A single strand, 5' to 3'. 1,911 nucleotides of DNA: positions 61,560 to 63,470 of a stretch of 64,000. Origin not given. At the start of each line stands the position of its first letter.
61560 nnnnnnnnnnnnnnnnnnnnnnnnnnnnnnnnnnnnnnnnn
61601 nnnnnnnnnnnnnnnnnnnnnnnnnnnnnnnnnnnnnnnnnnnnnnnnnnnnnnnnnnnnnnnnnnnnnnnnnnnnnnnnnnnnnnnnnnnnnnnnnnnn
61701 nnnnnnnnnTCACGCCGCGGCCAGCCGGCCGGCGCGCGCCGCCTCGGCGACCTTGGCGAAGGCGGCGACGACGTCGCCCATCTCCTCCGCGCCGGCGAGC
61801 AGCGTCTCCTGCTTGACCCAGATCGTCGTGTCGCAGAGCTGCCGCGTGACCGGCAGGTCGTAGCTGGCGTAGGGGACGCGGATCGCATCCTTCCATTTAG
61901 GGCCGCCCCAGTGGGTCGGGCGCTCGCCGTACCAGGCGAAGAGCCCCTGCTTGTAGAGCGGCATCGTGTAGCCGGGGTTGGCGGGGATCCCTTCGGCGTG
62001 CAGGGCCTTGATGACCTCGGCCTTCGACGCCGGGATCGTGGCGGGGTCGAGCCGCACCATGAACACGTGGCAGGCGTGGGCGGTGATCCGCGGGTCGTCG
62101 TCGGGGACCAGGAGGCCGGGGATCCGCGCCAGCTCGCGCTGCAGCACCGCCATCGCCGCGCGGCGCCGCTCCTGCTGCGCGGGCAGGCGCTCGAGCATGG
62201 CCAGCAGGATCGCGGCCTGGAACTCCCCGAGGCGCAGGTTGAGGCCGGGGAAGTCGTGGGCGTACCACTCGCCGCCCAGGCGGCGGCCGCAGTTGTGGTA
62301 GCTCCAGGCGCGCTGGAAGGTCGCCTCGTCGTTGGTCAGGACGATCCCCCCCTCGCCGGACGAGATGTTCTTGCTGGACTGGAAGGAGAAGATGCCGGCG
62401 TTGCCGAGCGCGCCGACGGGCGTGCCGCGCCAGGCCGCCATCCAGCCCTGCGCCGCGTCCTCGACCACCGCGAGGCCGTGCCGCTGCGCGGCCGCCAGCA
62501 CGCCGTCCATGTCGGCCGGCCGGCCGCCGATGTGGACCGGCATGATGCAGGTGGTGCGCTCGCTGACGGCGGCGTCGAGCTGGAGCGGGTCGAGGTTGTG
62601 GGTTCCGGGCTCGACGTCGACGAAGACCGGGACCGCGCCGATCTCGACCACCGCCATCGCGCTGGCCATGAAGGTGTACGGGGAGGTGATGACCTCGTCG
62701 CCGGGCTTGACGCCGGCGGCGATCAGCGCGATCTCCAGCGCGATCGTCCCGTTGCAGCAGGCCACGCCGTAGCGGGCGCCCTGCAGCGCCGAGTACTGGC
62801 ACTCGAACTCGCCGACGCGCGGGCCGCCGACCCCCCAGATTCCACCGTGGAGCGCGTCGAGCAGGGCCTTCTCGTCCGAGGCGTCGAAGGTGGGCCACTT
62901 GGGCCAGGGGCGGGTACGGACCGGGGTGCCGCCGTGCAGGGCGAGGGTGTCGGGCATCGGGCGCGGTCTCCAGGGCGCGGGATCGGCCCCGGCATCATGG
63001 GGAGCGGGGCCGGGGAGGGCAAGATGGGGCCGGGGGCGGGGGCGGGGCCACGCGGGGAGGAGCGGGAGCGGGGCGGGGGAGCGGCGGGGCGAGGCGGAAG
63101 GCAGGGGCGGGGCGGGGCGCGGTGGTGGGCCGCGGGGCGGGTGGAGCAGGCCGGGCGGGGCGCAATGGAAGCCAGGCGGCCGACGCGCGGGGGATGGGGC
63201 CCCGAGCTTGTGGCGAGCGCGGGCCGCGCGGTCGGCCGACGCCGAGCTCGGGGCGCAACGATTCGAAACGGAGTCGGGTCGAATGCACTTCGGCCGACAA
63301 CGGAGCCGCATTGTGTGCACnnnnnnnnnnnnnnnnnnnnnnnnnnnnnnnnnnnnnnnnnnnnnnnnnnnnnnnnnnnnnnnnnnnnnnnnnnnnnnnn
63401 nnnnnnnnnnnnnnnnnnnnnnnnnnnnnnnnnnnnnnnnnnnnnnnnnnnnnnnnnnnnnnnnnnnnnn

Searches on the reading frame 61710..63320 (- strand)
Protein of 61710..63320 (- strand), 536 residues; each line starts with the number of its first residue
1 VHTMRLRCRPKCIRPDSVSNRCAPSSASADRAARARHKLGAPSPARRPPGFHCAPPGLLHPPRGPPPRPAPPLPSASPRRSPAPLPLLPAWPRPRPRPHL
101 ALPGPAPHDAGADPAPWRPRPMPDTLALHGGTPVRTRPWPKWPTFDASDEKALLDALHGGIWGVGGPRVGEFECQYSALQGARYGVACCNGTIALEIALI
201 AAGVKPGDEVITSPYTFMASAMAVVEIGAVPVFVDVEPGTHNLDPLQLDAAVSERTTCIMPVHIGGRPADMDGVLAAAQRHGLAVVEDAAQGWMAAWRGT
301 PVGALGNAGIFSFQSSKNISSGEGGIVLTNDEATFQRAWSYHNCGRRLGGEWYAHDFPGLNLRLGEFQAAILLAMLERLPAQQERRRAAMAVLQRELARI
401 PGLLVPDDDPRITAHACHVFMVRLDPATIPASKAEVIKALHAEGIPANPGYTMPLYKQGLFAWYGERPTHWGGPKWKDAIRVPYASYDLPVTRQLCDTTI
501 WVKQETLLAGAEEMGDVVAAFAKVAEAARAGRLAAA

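Call 92: search_protein_families(library=pfam, proteins=[window:61710-63320:-], max_evalue=0.00001)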
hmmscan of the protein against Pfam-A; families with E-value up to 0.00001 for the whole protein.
window:61710-63320:- (536 aa): 2 families
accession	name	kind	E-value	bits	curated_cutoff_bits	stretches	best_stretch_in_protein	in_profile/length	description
PF01041.23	DegT_DnrJ_EryC1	-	1.6e-93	314.3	19.8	1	146-466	4-322/360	DegT/DnrJ/EryC1/StrS aminotransferase family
PF01212.27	Beta_elim_lyase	-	4.6e-06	26.6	27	1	167-378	32-247/288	Beta-eliminating lyase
